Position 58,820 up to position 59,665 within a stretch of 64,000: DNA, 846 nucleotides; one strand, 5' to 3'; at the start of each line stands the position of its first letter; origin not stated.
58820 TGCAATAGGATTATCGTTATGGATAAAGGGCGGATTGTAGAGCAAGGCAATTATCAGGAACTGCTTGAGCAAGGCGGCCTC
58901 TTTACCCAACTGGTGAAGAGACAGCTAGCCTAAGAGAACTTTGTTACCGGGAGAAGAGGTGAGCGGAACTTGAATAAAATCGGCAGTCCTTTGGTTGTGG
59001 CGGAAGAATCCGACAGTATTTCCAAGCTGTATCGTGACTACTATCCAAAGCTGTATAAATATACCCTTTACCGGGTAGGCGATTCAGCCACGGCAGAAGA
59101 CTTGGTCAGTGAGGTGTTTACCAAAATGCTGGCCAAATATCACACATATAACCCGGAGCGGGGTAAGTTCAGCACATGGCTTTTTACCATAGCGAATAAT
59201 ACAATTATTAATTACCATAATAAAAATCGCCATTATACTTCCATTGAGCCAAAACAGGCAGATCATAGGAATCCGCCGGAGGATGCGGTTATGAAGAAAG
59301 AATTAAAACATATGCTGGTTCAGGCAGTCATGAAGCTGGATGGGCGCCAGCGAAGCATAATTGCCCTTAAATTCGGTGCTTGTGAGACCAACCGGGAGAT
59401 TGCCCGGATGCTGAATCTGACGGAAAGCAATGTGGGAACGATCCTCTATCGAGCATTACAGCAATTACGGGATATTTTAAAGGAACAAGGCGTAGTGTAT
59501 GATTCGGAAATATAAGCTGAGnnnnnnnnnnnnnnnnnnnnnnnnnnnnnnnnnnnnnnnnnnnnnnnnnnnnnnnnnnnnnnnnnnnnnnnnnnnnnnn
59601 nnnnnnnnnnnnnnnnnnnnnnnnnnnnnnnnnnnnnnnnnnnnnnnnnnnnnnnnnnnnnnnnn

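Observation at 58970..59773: ECF sigma factor followed by a double-glycine-leader protein where the anti-sigma gene should be: possible export-coupled sigma control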

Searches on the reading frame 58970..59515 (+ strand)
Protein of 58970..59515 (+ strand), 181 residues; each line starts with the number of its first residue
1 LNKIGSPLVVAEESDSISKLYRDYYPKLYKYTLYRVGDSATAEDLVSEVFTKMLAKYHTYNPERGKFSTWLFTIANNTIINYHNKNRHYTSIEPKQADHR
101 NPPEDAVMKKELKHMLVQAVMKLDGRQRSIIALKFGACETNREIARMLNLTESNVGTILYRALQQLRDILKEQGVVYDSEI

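Call 4: search_protein_families(library=pfam, proteins=[window:58970-59515:+], max_evalue=0.01)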
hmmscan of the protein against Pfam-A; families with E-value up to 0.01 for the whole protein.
window:58970-59515:+ (181 aa): 3 families
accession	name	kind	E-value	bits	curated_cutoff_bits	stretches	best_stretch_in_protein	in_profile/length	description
PF04542.20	Sigma70_r2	-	9e-21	73.9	24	1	20-87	1-69/71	Sigma-70 region 2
PF08281.18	Sigma70_r4_2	-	1e-09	38.3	25.7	1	115-166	3-54/54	Sigma-70, region 4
PF04545.22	Sigma70_r4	-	1.2e-08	34.7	24.1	1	121-167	3-49/50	Sigma-70, region 4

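Call 5: search_protein_families(library=ncbifam, proteins=[window:58970-59515:+], max_evalue=0.01)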
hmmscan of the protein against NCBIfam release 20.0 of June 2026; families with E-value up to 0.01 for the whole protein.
window:58970-59515:+ (181 aa): 117 families (the best 25 are shown)
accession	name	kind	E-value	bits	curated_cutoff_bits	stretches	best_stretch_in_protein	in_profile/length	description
TIGR02952.1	Sig70_famx2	equivalog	2.2e-42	144.8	206.45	1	11-169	7-169/170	ECF subfamily RNA polymerase sigma factor, BldN family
TIGR02937.1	sigma70-ECF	superfamily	3e-34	118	42.9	1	16-169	2-164/165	sigma-70 family RNA polymerase sigma factor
TIGR02985.1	Sig70_bacteroi1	subfamily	2.7e-29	102.5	126.4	1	17-169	3-161/162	RNA polymerase sigma-70 factor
TIGR02950.1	SigM_subfam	subfamily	4.1e-25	88.5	147.95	1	17-170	2-158/159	RNA polymerase sigma factor, SigM family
NF007216.0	PRK09638.1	equivalog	2.3e-23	82.9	194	1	14-174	17-178/180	RNA polymerase sigma factor SigY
NF004113.0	PRK05602.1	equivalog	1.9e-22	79.9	208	1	9-174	39-205/211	RNA polymerase sigma factor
NF009190.0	PRK12538.1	equivalog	3.3e-21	76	303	1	27-173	75-222/233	RNA polymerase sigma factor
NF007220.0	PRK09639.1-5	equivalog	4.3e-21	75.5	260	1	17-173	5-167/181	RNA polymerase sigma factor SigX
NF009168.0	PRK12515.1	subfamily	7.5e-21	74.5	236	1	15-175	22-184/189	RNA polymerase sigma factor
NF007227.0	PRK09645.1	subfamily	3e-20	72.8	202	1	12-175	10-175/177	sigma-70 family RNA polymerase sigma factor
NF009166.1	PRK12513.1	equivalog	4.5e-20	72.2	206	1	16-174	23-190/193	RNA polymerase sigma factor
NF007217.0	PRK09639.1-1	equivalog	5.6e-20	71.9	239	1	16-169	4-164/194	RNA polymerase sigma factor SigX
NF007226.0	PRK09644.1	equivalog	1.8e-19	70.4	199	1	17-176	3-163/166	RNA polymerase sigma factor SigM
NF009171.0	PRK12518.1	equivalog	2.1e-19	70.1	208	1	12-175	24-189/191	RNA polymerase sigma factor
NF006930.0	PRK09415.1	subfamily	5e-19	68.8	198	1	12-172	13-177/179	RNA polymerase factor sigma C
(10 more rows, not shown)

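Call 27: find_homologous_proteins(query=window:58970-59512:+, max_evalue=1e-20)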
Query seq(181 aa) (181 aa): 471 proteins with E <= 1e-20 among 970 candidates; the best 120 are listed.
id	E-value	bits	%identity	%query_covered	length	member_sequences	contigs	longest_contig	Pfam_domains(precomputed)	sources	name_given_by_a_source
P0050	3.7e-115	399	100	100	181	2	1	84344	PF04545.23,PF04542.21,PF08281.19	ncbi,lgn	-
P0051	1.3e-91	323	82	100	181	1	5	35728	PF04545.23,PF04542.21,PF08281.19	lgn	-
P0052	3.5e-83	295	76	99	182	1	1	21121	PF04545.23,PF04542.21,PF08281.19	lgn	-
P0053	3.8e-79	282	73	99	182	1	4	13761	PF04545.23,PF04542.21,PF08281.19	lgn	-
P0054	6.8e-72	259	68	100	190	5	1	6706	PF04545.23,PF04542.21,PF08281.19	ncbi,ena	-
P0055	2.4e-71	257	67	100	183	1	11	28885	PF04545.23,PF04542.21,PF08281.19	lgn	-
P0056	3.6e-65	237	63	98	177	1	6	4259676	PF04545.23,PF04542.21,PF08281.19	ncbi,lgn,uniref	ncbi:sigma-70 family RNA polymerase sigma factor [Desulfoscipio sp. XC116]|uniref:RNA polymerase sig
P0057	6.4e-64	233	65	93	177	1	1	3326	PF04545.23,PF04542.21,PF08281.19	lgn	-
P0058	6.9e-64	233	62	99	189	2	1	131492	PF04545.23,PF04542.21,PF08281.19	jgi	-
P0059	7.7e-64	233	65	91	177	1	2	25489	PF04545.23,PF04542.21,PF08281.19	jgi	-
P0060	1.6e-63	232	65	91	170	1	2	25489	PF04545.23,PF04542.21,PF08281.19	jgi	-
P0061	4.6e-63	230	60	99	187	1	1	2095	PF04545.23,PF04542.21,PF08281.19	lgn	-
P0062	7.3e-63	229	63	93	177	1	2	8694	PF04545.23,PF04542.21,PF08281.19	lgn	-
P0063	9.5e-63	229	67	89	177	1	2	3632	PF04545.23,PF04542.21,PF08281.19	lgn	-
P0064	1.9e-62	228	67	89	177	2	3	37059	PF04545.23,PF04542.21,PF08281.19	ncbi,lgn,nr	ncbi:MAG: hypothetical protein JL50_02500 [Peptococcaceae bacterium BICA1-7]|nr:MAG: hypothetical pr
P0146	5.9e-36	142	45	93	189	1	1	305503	PF04545.23,PF04542.21,PF08281.19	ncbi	-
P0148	3.6e-35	139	40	92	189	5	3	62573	PF07638.18,PF00196.26,PF04545.23,PF04542.21,PF08281.19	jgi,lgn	jgi:RNA polymerase sigma factor (sigma-70 family)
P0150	1.5e-34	137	42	88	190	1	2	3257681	PF04545.23,PF04542.21,PF08281.19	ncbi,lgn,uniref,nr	ncbi:sigma-70 family RNA polymerase sigma factor [Serpentinicella alkaliphila]|uniref:RNA polymerase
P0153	9.2e-33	131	44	86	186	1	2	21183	PF04545.23,PF04542.21,PF08281.19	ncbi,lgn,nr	ncbi:MAG: sigma-70 family RNA polymerase sigma factor [Chloroflexi bacterium]|nr:sigma-70 family RNA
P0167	9.1e-31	125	39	89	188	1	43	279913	PF04545.23,PF04542.21,PF08281.19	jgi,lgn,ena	-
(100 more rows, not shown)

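Call 29: find_encoding_contigs(protein=P0150, flank=5000, max_places=1)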
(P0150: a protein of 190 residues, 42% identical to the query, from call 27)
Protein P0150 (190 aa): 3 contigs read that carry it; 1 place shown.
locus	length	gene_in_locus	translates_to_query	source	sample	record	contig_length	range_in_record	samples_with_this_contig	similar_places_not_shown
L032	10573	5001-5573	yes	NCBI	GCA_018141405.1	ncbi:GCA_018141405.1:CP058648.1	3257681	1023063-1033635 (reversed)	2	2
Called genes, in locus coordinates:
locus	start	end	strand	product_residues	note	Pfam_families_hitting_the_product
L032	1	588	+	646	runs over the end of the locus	PF00144:Beta-lactamase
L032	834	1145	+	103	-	PF12650:DUF3784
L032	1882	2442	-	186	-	PF00440:TetR_N (weak)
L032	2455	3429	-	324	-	PF00561:Abhydrolase_1, PF12697:Abhydrolase_6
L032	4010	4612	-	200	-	-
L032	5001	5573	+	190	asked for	PF04542:Sigma70_r2, PF08281:Sigma70_r4_2, PF04545:Sigma70_r4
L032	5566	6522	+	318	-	PF14285:DUF4367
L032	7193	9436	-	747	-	PF01136:Peptidase_U32, PF12392:DUF3656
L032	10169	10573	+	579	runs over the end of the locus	PF00005:ABC_tran, PF00006:ATP-synt_ab (faint), PF02463:SMC_N (faint), PF03193:RsgA_GTPase (faint), PF13555:AAA_29 (faint), PF20720:nSTAND3 (faint), PF13304:AAA_21 (faint), PF00005:ABC_tran, +3 more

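Call 30: find_encoding_contigs(protein=P0146, flank=5000, max_places=1)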
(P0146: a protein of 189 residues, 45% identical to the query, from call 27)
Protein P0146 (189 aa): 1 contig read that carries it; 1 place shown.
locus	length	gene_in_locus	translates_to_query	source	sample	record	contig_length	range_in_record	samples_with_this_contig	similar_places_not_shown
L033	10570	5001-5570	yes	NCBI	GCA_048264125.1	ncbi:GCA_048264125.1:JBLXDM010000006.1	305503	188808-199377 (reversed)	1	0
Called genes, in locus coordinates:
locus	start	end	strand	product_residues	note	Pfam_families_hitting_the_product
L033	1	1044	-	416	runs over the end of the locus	PF00202:Aminotran_3, PF00155:Aminotran_1_2 (weak)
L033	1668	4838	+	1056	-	PF12728:HTH_17 (weak), PF13401:AAA_22 (weak), PF25873:WHD_MalT, PF13428:TPR_14 (faint), PF13181:TPR_8 (faint)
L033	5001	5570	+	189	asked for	PF04542:Sigma70_r2, PF08281:Sigma70_r4_2, PF04545:Sigma70_r4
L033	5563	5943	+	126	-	-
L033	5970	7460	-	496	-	-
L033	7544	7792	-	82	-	PF07862:Nif11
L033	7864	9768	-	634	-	PF04055:Radical_SAM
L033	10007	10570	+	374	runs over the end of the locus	PF13433:Peripla_BP_5, PF13458:Peripla_BP_6, PF01094:ANF_receptor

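Call 36: search_protein_families(library=pfam, proteins=[L032:5566-6522:+, L033:5563-5943:+], max_evalue=10)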
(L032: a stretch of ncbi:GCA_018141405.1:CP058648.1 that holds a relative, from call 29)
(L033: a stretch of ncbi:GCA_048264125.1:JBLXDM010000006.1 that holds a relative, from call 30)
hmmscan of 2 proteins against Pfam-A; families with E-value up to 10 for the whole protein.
L032:5566-6522:+ (318 aa): 4 families
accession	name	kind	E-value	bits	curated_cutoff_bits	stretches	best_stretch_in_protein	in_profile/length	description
PF14285.11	DUF4367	-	9.4e-16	58.7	22.1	1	207-317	3-110/110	Domain of unknown function (DUF4367)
PF11398.14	DUF2813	-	0.1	12.4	21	1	213-270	51-107/372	Protein of unknown function (DUF2813)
PF13786.12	DUF4179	-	0.29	12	30.1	1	80-115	6-42/94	Domain of unknown function (DUF4179)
PF14030.11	DUF4245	-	0.33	11.4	30.1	1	202-278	52-124/165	Protein of unknown function (DUF4245)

L033:5563-5943:+ (126 aa): 8 families
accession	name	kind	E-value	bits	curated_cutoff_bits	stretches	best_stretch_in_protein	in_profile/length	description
PF14860.11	DrrA_P4M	-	0.022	15.1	26.2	1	48-81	21-54/103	DrrA phosphatidylinositol 4-phosphate binding domain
PF24166.1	DUF7410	-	0.023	15.1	27.5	1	107-114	1-8/22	Domain of unknown function (DUF7410)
PF10276.14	zf-CHCC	-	0.032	14.7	27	1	101-114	24-37/37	Zinc-finger domain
PF12773.13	DZR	-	0.082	13.5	27.3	1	102-125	10-31/45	Double zinc ribbon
PF00653.27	BIR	-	0.13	13.2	22.9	1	88-114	20-46/70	Inhibitor of Apoptosis domain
PF13248.11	Zn_ribbon_3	-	0.19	11.7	27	1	106-113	18-25/26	zinc-ribbon domain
PF13240.11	Zn_Ribbon_1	-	0.21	11.9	25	1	104-114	13-23/23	zinc-ribbon domain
PF21349.2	RUBY_RBDX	-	0.74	9.8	26.5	1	95-113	7-25/30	Rubrerythrin, rubredoxin-like domain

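Call 37: find_encoding_contigs(protein=P0167, flank=3000, max_places=3)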
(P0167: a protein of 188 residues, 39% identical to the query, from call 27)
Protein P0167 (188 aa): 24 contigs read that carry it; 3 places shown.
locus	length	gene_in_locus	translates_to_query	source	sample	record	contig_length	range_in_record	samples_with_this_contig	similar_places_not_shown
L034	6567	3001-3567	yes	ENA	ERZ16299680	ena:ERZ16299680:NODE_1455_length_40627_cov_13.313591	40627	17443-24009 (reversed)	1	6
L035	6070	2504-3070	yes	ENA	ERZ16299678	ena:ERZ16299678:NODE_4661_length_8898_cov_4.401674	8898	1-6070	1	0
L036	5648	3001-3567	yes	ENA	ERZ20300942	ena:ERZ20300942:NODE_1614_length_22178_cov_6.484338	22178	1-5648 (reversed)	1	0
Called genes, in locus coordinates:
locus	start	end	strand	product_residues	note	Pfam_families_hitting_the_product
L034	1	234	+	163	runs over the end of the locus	PF05163:DinB, PF12867:DinB_2 (weak)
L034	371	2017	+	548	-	PF03781:FGE-sulfatase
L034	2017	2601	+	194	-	-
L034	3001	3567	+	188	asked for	PF04542:Sigma70_r2, PF08281:Sigma70_r4_2, PF04545:Sigma70_r4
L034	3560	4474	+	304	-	PF14285:DUF4367 (weak)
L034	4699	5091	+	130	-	-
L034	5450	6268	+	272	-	PF00376:MerR, PF13411:MerR_1, PF09278:MerR-DNA-bind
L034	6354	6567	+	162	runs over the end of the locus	PF05163:DinB, PF12867:DinB_2 (weak)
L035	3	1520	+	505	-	?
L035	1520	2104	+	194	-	-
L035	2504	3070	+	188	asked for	PF04542:Sigma70_r2, PF08281:Sigma70_r4_2, PF04545:Sigma70_r4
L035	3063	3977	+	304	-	PF14285:DUF4367 (weak)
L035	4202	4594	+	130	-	-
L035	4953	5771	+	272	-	PF00376:MerR, PF13411:MerR_1, PF09278:MerR-DNA-bind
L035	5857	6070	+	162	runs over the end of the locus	PF05163:DinB, PF12867:DinB_2 (weak)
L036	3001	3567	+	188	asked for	PF04542:Sigma70_r2, PF08281:Sigma70_r4_2, PF04545:Sigma70_r4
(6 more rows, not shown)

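Call 38: find_encoding_contigs(protein=P0148, flank=3000, max_places=2)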
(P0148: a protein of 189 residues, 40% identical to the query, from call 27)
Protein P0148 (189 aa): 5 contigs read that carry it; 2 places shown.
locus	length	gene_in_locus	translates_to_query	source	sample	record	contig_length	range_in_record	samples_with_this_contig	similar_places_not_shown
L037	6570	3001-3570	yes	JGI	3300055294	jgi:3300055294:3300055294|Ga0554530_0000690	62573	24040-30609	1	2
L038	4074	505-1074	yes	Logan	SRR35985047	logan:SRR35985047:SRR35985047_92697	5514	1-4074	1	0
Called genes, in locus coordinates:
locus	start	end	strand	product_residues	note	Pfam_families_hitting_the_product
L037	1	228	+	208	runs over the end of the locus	PF00440:TetR_N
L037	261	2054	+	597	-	PF16927:HisKA_7TM, PF07730:HisKA_3, PF02518:HATPase_c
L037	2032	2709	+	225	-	PF00072:Response_reg, PF00196:GerE, PF04545:Sigma70_r4 (faint), PF08281:Sigma70_r4_2 (weak), PF13384:HTH_23 (faint)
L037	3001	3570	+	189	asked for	PF07638:Sigma70_ECF (weak), PF04542:Sigma70_r2, PF08281:Sigma70_r4_2, PF04545:Sigma70_r4, PF00196:GerE (faint)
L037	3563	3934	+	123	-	-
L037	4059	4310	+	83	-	PF07862:Nif11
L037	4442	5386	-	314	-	PF04055:Radical_SAM (weak)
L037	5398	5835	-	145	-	-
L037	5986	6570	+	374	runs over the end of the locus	PF13458:Peripla_BP_6, PF13433:Peripla_BP_5, PF01094:ANF_receptor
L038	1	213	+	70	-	?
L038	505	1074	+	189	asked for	PF07638:Sigma70_ECF (weak), PF04542:Sigma70_r2, PF08281:Sigma70_r4_2, PF04545:Sigma70_r4, PF00196:GerE (faint)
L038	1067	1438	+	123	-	-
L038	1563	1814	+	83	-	PF07862:Nif11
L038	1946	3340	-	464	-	PF04055:Radical_SAM, PF13353:Fer4_12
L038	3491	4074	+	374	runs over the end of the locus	PF13458:Peripla_BP_6, PF13433:Peripla_BP_5, PF01094:ANF_receptor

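Call 39: find_encoding_contigs(protein=P0153, flank=3000, max_places=2)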
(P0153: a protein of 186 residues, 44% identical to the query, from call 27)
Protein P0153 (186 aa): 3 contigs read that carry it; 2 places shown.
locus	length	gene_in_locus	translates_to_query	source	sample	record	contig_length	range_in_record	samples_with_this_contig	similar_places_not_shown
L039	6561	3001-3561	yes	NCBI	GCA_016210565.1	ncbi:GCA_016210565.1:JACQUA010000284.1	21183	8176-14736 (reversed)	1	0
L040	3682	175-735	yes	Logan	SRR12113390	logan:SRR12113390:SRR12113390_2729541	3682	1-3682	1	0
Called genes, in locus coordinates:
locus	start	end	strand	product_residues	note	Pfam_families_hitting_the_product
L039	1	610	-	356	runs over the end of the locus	PF04055:Radical_SAM, PF13186:SPASM (weak)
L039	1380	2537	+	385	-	PF01547:SBP_bac_1, PF13416:SBP_bac_8, PF13531:SBP_bac_11, PF13343:SBP_bac_6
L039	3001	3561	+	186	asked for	PF04542:Sigma70_r2, PF08281:Sigma70_r4_2, PF04545:Sigma70_r4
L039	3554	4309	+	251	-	-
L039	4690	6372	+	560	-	PF13519:VWA_2, PF00092:VWA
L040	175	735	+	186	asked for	PF04542:Sigma70_r2, PF08281:Sigma70_r4_2, PF04545:Sigma70_r4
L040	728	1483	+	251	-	-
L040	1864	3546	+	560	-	PF13519:VWA_2, PF00092:VWA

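Call 82: find_encoding_contigs(protein=P0146, flank=10000, max_places=1)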
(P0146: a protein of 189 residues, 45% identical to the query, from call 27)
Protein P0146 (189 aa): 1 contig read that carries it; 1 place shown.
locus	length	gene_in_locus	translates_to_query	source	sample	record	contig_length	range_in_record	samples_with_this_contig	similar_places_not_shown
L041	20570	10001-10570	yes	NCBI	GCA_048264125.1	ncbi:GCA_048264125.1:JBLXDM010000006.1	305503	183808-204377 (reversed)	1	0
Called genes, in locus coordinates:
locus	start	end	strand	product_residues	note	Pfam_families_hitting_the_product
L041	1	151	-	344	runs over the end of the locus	-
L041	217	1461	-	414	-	PF04055:Radical_SAM, PF12544:LAM_C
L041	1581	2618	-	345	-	PF26370:KDD_N, PF00107:ADH_zinc_N (weak)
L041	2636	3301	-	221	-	PF01144:CoA_trans, PF13336:AcetylCoA_hyd_C (weak)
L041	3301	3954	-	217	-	PF01144:CoA_trans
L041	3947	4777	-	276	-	PF05853:BKACE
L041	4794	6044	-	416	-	PF00202:Aminotran_3, PF00155:Aminotran_1_2 (weak)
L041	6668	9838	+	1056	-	PF12728:HTH_17 (weak), PF13401:AAA_22 (weak), PF25873:WHD_MalT, PF13428:TPR_14 (faint), PF13181:TPR_8 (faint)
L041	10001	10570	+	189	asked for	PF04542:Sigma70_r2, PF08281:Sigma70_r4_2, PF04545:Sigma70_r4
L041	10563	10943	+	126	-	-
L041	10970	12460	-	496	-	-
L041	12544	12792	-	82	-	PF07862:Nif11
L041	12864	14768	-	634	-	PF04055:Radical_SAM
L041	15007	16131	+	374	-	PF13433:Peripla_BP_5, PF13458:Peripla_BP_6, PF01094:ANF_receptor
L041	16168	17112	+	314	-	PF00364:Biotin_lipoyl (faint), PF25917:BSH_RND (weak), PF25919:BSH_CusB (weak), PF25973:BSH_CzcB (weak)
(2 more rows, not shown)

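Call 83: find_encoding_contigs(protein=P0148, flank=10000, max_places=1)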
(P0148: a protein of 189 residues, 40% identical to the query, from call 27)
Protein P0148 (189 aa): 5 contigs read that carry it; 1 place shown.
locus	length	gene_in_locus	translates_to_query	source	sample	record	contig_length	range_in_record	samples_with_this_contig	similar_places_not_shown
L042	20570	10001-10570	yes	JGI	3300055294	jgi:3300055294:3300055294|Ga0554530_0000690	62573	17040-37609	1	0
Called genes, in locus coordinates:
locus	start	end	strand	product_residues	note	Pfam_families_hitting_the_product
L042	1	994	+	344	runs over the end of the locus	PF02653:BPD_transp_2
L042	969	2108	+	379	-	PF02653:BPD_transp_2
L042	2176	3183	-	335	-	PF27663:Spore_coat_YutH, PF01636:APH, PF01633:Choline_kinase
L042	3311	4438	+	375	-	PF13439:Glyco_transf_4 (weak), PF00534:Glycos_transf_1, PF13692:Glyco_trans_1_4, PF20706:GT4-conflict, PF13524:Glyco_trans_1_2 (weak)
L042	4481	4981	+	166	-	PF04461:YajQ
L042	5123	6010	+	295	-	PF05582:Peptidase_U57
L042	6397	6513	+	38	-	-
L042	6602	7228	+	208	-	PF00440:TetR_N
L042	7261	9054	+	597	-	PF16927:HisKA_7TM, PF07730:HisKA_3, PF02518:HATPase_c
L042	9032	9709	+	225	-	PF00072:Response_reg, PF00196:GerE, PF04545:Sigma70_r4 (faint), PF08281:Sigma70_r4_2 (weak), PF13384:HTH_23 (faint)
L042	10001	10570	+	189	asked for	PF07638:Sigma70_ECF (weak), PF04542:Sigma70_r2, PF08281:Sigma70_r4_2, PF04545:Sigma70_r4, PF00196:GerE (faint)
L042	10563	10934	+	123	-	-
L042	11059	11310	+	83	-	PF07862:Nif11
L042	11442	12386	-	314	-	PF04055:Radical_SAM (weak)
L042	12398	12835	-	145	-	-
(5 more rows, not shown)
